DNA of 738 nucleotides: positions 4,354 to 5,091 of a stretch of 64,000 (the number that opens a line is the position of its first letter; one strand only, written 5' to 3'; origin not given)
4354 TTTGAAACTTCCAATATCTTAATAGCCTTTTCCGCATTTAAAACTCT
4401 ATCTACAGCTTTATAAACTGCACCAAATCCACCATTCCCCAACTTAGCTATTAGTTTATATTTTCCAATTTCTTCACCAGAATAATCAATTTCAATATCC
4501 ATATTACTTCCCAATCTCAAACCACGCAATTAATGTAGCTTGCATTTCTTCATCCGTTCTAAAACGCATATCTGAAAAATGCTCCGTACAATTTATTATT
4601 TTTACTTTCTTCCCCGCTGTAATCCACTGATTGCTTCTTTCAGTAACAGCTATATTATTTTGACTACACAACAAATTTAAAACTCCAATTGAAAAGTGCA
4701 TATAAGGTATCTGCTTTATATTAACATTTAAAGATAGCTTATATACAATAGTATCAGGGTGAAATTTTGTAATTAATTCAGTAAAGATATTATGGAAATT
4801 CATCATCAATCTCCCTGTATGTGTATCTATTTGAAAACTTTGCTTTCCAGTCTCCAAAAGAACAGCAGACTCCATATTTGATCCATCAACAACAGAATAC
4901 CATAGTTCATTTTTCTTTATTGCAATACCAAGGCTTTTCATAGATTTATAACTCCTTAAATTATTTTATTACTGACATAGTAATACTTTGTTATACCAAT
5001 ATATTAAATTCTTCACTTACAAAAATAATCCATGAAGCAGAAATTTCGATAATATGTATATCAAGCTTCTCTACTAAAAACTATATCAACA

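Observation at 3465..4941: Unassigned two-gene cassette in a restriction island: a small RNase-H/DUF3010-like protein plus a soluble Ser/Thr kinase, a candidate undescribed defence system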

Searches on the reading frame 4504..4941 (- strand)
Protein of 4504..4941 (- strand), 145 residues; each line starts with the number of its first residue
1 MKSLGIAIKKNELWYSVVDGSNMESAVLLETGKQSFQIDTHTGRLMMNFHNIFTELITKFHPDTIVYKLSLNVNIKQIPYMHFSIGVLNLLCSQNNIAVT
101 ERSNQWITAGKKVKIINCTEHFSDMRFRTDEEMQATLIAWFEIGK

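Call 3: search_protein_families(library=pfam, proteins=[window:4504-4941:-], max_evalue=1)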
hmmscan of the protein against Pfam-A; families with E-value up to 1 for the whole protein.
window:4504-4941:- (145 aa): 1 family
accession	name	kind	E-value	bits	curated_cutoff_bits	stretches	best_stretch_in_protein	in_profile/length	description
PF11215.13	DUF3010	-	0.016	16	25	1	1-68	1-68/137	Protein of unknown function (DUF3010)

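Call 4: search_protein_families(library=padloc, proteins=[window:4504-4941:-], max_evalue=1)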
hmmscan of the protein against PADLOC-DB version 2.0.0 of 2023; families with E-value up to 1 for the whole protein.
window:4504-4941:- (145 aa): 0 families

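Call 5: search_protein_families(library=ncbifam, proteins=[window:4504-4941:-], max_evalue=1)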
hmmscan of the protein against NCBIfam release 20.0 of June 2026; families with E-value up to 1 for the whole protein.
window:4504-4941:- (145 aa): 1 family
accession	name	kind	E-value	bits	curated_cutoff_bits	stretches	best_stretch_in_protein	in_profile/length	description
NF000711.0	PRK00039.2-1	equivalog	0.051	13.4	163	1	5-101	5-101/161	crossover junction endodeoxyribonuclease RuvC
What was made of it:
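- On RuvC (crossover junction endodeoxyribonuclease): NCBIfam RuvC gives 13.4 bits against a cut-off of 163 (call 5).
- Closest known: RuvC Holliday-junction resolvase. Different: NCBIfam RuvC scores 13 bits against a cut-off of 163 (call 5).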

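Call 6: find_homologous_proteins(query=window:4504-4941:-, max_evalue=0.001)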
Query window:4504-4941:- (145 aa): 65 proteins with E <= 0.001 among 69 candidates.
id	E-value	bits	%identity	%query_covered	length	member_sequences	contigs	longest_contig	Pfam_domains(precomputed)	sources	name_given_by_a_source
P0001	3.6e-87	307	94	100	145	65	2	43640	-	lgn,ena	-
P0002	4.2e-85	301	93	100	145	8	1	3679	-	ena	-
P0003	4.9e-69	249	77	100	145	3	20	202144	-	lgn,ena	-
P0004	4.1e-67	242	73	100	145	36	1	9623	-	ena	-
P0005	6.5e-65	235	71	100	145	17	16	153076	-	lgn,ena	-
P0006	1.9e-56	208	62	100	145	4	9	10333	-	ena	-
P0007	3.2e-54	201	64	99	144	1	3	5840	-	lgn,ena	-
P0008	1.6e-53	198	61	100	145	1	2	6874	-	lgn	-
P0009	1.0e-52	196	59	100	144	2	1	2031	-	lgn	-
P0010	1.1e-51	192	64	96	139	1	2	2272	-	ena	-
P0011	1.5e-51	192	61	99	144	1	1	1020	-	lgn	-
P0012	2.4e-51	191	59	99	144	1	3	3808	-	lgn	-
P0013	2.8e-51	191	62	99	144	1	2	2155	-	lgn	-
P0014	2.0e-50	188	59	99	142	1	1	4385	-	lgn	-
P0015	1.6e-49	185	60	99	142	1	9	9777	-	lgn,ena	-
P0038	1.4e-45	173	57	99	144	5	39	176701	-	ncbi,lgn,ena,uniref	ncbi:hypothetical protein [Congzhengia sp.]|uniref:hypothetical protein n=1 Tax=Congzhengia sp. TaxI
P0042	2.2e-44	169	55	100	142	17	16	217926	-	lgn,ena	-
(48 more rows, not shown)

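Call 9: find_encoding_contigs(protein=P0003, flank=8000, max_places=3)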
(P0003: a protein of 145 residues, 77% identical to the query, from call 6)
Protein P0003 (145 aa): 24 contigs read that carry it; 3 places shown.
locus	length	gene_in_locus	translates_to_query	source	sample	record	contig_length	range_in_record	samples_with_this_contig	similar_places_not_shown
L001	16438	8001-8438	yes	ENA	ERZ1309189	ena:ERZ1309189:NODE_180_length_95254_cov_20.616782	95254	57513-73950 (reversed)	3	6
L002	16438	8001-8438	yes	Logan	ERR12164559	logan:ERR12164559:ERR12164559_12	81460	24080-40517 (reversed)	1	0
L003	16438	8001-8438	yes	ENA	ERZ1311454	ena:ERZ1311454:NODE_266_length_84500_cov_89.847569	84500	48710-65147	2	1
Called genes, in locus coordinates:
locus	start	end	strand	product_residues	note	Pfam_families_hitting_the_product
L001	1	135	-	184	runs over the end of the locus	PF04199:Cyclase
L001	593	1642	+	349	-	PF13531:SBP_bac_11, PF01547:SBP_bac_1, PF13416:SBP_bac_8, PF13343:SBP_bac_6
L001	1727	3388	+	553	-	PF00528:BPD_transp_1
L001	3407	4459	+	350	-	PF00005:ABC_tran, PF13304:AAA_21 (faint)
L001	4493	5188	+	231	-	PF00596:Aldolase_II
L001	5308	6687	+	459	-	PF01938:TRAM, PF01555:N6_N4_Mtase (weak), PF05958:tRNA_U5-meth_tr, PF02475:TRM5-TYW2_MTfase (weak), PF06325:PrmA (weak), PF13649:Methyltransf_25, PF13847:Methyltransf_31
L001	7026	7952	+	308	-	PF00239:Resolvase, PF07508:Recombinase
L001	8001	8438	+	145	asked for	-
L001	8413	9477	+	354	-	PF00069:Pkinase, PF07714:PK_Tyr_Ser-Thr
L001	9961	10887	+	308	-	PF14088:DUF4268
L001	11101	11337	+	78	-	PF02604:PhdYeFM_antitox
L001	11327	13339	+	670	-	PF12161:HsdM_N, PF02384:N6_Mtase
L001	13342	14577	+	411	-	PF01420:Methylase_S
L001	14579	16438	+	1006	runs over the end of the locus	PF04313:HSDR_N, PF00270:DEAD (weak), PF04851:ResIII, PF18766:SWI2_SNF2, PF22679:T1R_D3-like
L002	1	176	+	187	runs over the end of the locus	PF01817:CM_2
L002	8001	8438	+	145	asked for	-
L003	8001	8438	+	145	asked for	-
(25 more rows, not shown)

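Call 10: find_encoding_contigs(protein=P0038, flank=8000, max_places=3)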
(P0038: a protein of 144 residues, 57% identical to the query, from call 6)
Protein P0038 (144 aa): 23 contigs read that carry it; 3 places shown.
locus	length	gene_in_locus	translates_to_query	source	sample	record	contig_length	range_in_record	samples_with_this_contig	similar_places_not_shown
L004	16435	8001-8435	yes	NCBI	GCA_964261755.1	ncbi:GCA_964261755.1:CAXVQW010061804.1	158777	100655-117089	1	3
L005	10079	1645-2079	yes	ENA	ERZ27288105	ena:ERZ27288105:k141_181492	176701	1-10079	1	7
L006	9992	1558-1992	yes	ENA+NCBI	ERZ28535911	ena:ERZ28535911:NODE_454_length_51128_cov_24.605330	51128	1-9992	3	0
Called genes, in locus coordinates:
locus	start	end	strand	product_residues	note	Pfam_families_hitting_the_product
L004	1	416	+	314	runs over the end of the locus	PF02311:AraC_binding, PF07883:Cupin_2, PF00165:HTH_AraC (weak), PF12833:HTH_18, PF00165:HTH_AraC (weak)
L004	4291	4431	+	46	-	-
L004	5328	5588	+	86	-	-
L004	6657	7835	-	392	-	PF13384:HTH_23 (faint), PF13518:HTH_28 (weak), PF13551:HTH_29 (faint), PF13276:HTH_21, PF00665:rve, PF13683:rve_3, PF13333:rve_2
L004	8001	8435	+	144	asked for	-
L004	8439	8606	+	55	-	-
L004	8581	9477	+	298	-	PF00069:Pkinase, PF07714:PK_Tyr_Ser-Thr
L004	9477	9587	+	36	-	-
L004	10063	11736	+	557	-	PF12833:HTH_18, PF00165:HTH_AraC, PF13088:BNR_2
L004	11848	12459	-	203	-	PF12464:Mac, PF00132:Hexapep, PF14602:Hexapep_2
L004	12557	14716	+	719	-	-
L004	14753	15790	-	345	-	PF22741:PTP-NADK (faint), PF13350:Y_phosphatase3, PF03162:Y_phosphatase2 (weak), PF22784:PTP-SAK (weak)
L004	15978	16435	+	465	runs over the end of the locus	PF00860:Xan_ur_permease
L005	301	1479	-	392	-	PF13384:HTH_23 (faint), PF13518:HTH_28 (weak), PF13551:HTH_29 (faint), PF13276:HTH_21, PF00665:rve, PF13683:rve_3, PF13333:rve_2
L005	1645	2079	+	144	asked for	-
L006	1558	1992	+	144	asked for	-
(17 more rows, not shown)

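Call 11: find_encoding_contigs(protein=P0042, flank=8000, max_places=3)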
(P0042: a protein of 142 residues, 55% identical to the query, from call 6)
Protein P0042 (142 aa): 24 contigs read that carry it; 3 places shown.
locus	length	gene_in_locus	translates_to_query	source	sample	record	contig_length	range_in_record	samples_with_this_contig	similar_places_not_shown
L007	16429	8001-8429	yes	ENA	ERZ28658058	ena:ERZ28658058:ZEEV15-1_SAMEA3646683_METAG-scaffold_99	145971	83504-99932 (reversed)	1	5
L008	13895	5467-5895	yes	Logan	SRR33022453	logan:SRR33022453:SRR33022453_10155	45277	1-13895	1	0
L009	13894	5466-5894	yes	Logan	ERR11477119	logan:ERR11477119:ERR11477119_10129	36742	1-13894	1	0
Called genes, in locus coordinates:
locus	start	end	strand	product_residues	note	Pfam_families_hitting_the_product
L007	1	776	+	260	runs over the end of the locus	PF19481:DUF6017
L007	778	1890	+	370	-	PF14657:Arm-DNA-bind_4, PF14659:Phage_int_SAM_3, PF00589:Phage_integrase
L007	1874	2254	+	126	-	PF21983:NikA-like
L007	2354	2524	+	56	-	-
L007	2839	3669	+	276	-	PF03389:MobA_MobL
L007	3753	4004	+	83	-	PF20648:DUF6809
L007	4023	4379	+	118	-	PF14198:TnpV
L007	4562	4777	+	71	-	PF13443:HTH_26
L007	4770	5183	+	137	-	PF03852:Vsr, PF18741:MTES_1575 (faint), PF04480:DUF559 (weak)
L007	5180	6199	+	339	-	PF00145:DNA_methylase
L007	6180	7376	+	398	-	PF09561:RE_HpaII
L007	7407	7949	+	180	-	-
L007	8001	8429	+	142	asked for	-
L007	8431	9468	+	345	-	PF00069:Pkinase, PF07714:PK_Tyr_Ser-Thr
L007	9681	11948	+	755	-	PF01136:Peptidase_U32, PF12392:DUF3656, PF01136:Peptidase_U32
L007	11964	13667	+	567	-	PF00005:ABC_tran, PF02463:SMC_N (faint), PF03193:RsgA_GTPase (faint), PF13191:AAA_16 (faint), PF13555:AAA_29 (faint), PF00006:ATP-synt_ab (faint), PF12848:ABC_tran_Xtn (weak), PF00005:ABC_tran, +5 more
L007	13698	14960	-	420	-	PF10114:PocR, PF00165:HTH_AraC (weak), PF12833:HTH_18, PF00165:HTH_AraC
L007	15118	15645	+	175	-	PF14512:TM1586_NiRdase (weak), PF00881:Nitroreductase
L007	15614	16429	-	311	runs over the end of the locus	PF19677:DUF6179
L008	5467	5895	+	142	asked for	-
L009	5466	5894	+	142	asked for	-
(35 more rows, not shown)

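Call 20: predict_structure(alignment_id=A1)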
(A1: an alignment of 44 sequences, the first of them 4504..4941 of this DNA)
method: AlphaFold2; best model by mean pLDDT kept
length: 145 residues; sequences in the alignment: 44
mean_pLDDT: 93.0   pTM: 0.88
mean pLDDT of the five models: 93.0, 92.9, 92.7, 89.7, 89.4
residues with pLDDT >= 90: 113; 70-90: 29; 50-70: 3; < 50: 0
segments of 3 or more residues with pLDDT < 50: none
pLDDT, mean of each block of 10 residues (from residue 1): 95 97 96 92 93 98 95 74 93 97 91 93 92 97 92
secondary structure, 60 per line:
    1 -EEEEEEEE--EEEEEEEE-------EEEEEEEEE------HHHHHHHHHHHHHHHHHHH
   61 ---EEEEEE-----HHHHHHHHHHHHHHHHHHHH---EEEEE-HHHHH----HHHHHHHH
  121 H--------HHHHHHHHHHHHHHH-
elements in order: E2-9 E12-19 E27-35 H42-60 E64-69 H75-94 E98-102 H104-108 H113-121 H130-144
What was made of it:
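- It is a compact fold with pLDDT 93 (call 20).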

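Call 23: fold_search(model_id=the predicted structure, library=pdb)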
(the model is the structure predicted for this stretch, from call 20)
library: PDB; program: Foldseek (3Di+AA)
matches with E <= 10: 1148; with E <= 0.001: 24
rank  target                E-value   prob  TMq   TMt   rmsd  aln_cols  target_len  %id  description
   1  7w8d_B                2.2e-10  1.00  0.81  0.80   3.0       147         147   18  The structure of Deinococcus radiodurans RuvC (released 2022-08-17)
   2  7w8d_A                2.7e-10  1.00  0.80  0.75   3.2       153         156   18  The structure of Deinococcus radiodurans RuvC (released 2022-08-17)
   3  7xhj_A                3.2e-10  1.00  0.82  0.78   2.9       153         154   18  Crystal structure of RuvC from Deinococcus radiodurans (released 2022-07-06)
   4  7xhj_B                2.7e-09  1.00  0.79  0.78   3.1       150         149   17  Crystal structure of RuvC from Deinococcus radiodurans (released 2022-07-06)
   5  4ld0_B                8.7e-08  1.00  0.76  0.71   3.1       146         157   14  T. thermophilus RuvC in complex with Holliday junction substrate (released 2013-09-04)
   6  6s16_B                2.2e-07  1.00  0.78  0.70   3.1       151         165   14  T. thermophilus RuvC in complex with Holliday junction substrate (released 2019-09-25)
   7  4ep5                  2.2e-07  1.00  0.72  0.67   3.1       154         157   15  Thermus thermophilus RuvC structure (released 2012-11-14)
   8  4ep4_A                2.8e-07  1.00  0.75  0.67   3.4       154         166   14  Thermus thermophilus RuvC structure (released 2012-11-14)
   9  4ld0_A                4.8e-07  1.00  0.75  0.70   3.3       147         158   15  T. thermophilus RuvC in complex with Holliday junction substrate (released 2013-09-04)
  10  6s16_A                6.1e-07  1.00  0.78  0.73   2.8       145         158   15  T. thermophilus RuvC in complex with Holliday junction substrate (released 2019-09-25)
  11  1hjr_A                8.7e-07  1.00  0.77  0.71   3.4       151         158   18  ATOMIC STRUCTURE OF THE RUVC RESOLVASE: A HOLLIDAY JUNCTION-SPECIFIC ENDONUCLEASE FROM E. COLI (released 1995-02-07)
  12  1kcf_A                9.1e-06  1.00  0.71  0.46   4.2       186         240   12  Crystal Structure of the Yeast Mitochondrial Holliday Junction Resolvase, Ydc2 (released 2001-11-28)
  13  6lw3_A                2.0e-05  1.00  0.75  0.71   3.3       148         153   12  Crystal structure of RuvC from Pseudomonas aeruginosa (released 2020-02-26)
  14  1kcf_B                5.3e-05  1.00  0.67  0.46   4.8       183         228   12  Crystal Structure of the Yeast Mitochondrial Holliday Junction Resolvase, Ydc2 (released 2001-11-28)
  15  3wxm_H                3.1e-04  1.00  0.43  0.21   6.7       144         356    8  Crystal structure of archaeal Pelota and GTP-bound EF1 alpha complex (released 2014-09-03)
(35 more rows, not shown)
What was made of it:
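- On RuvC (crossover junction endodeoxyribonuclease): Foldseek gives TM 0.75-0.82 and E down to 2e-10 against 7w8d, 7xhj, 4ld0, 6s16 and 1hjr (call 23).
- Closest known: RuvC Holliday-junction resolvase. Same: The fold is the same over the full length (TM 0.75-0.82; call 23).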

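Call 24: search_solved_structures(query=A1, max_evalue=10, show_alignments=4)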
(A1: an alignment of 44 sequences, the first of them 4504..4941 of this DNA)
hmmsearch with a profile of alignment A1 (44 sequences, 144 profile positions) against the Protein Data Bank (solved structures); distinct sequences matched with E-value up to 10: 7.
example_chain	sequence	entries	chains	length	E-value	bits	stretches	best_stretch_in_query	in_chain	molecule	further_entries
7w8d_A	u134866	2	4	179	0.13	15.4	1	48-100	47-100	Crossover junction endodeoxyribonuclease RuvC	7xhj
3bcm_A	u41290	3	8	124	0.9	12.7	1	79-137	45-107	Seminal ribonuclease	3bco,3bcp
1y94_A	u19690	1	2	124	1.1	12.4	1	79-137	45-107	Seminal ribonuclease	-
4n4c_A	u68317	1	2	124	1.1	12.4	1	79-137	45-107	Seminal ribonuclease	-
1y92_A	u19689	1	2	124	1.1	12.4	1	79-137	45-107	Seminal ribonuclease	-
1qwq_A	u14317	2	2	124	1.1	12.4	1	79-137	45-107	Ribonuclease | Seminal ribonuclease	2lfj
11ba_A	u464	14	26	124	1.1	12.3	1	79-137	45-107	PROTEIN (RIBONUCLEASE, SEMINAL) | PROTEIN (BOVINE SEMINAL RIBONUCLEASE) | BOVINE SEMINAL RIBONUCLEASE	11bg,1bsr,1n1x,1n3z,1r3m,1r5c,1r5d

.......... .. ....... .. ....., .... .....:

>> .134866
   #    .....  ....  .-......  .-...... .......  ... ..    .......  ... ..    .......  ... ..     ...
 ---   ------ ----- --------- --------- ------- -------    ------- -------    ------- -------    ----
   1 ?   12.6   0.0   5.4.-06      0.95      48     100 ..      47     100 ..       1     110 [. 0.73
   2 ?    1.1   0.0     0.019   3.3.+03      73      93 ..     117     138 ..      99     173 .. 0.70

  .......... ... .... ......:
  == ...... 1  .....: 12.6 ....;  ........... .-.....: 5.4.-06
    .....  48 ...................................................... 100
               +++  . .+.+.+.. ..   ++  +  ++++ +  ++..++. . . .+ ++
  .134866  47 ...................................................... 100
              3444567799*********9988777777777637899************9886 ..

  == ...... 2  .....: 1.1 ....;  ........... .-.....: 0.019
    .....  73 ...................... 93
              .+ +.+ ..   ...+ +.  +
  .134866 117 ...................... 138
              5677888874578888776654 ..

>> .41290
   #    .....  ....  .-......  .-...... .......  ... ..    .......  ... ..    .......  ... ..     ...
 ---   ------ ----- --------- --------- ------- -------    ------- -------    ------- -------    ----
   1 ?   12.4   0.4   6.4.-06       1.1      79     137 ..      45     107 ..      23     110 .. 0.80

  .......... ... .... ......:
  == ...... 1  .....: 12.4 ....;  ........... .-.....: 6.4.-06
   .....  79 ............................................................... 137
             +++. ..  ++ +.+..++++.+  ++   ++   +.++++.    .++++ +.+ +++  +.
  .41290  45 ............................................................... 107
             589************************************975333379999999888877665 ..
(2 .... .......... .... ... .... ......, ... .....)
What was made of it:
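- Tried and rejected: I therefore relied on the independent HMMER alignment to PDB 7w8d (call 24) and on the fold match.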

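Call 30: fold_search(model_id=the predicted structure, library=viral)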
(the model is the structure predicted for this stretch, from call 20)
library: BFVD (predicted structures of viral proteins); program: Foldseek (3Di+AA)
matches with E <= 10: 1046; with E <= 0.001: 94
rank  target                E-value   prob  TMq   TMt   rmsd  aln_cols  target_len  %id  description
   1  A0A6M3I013            2.0e-09  1.00  0.78  0.72   3.4       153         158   19  (no name in the UniProt tables at hand)
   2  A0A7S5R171            1.1e-08  1.00  0.67  0.54   4.6       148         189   20  (no name in the UniProt tables at hand)
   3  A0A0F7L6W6            2.0e-07  1.00  0.68  0.59   4.7       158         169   13  Holliday junction resolvase RuvC [uncultured marine virus]
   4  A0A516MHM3            4.2e-07  1.00  0.69  0.66   3.8       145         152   15  (no name in the UniProt tables at hand)
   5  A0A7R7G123            5.3e-07  1.00  0.72  0.69   3.7       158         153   13  (no name in the UniProt tables at hand)
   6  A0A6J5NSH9            8.5e-07  1.00  0.74  0.66   3.8       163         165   15  RuvC Holliday junction resolvasome, endonuclease subunit [uncultured Caudovirales phage]
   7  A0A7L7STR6            1.2e-06  1.00  0.64  0.51   4.7       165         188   16  (no name in the UniProt tables at hand)
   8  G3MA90                1.5e-06  1.00  0.71  0.52   4.3       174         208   17  Gp349 [Bacillus phage G]
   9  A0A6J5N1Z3            1.6e-06  1.00  0.70  0.57   4.6       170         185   11  Uncharacterized protein [uncultured Caudovirales phage]
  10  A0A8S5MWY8            2.1e-06  1.00  0.60  0.46   5.5       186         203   14  Crossover junction endodeoxyribonuclease [Myoviridae sp. ct3wi9]
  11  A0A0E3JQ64            2.2e-06  1.00  0.72  0.65   3.8       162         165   17  Holliday junction resolvase [Bacillus phage Stahl]
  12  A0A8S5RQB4            2.2e-06  1.00  0.72  0.47   4.3       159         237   16  (no name in the UniProt tables at hand)
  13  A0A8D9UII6            2.9e-06  1.00  0.70  0.49   4.4       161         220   14  (no name in the UniProt tables at hand)
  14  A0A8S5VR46            3.3e-06  1.00  0.76  0.63   4.0       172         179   16  (no name in the UniProt tables at hand)
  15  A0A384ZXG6            3.7e-06  1.00  0.69  0.57   4.3       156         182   15  Putative holliday junction resolvase [Dickeya phage vB_DsoM_JA29]
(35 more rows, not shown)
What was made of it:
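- pLDDT 93, and RuvC is the top fold match in both PDB and the viral library (calls 20, 23, 30).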
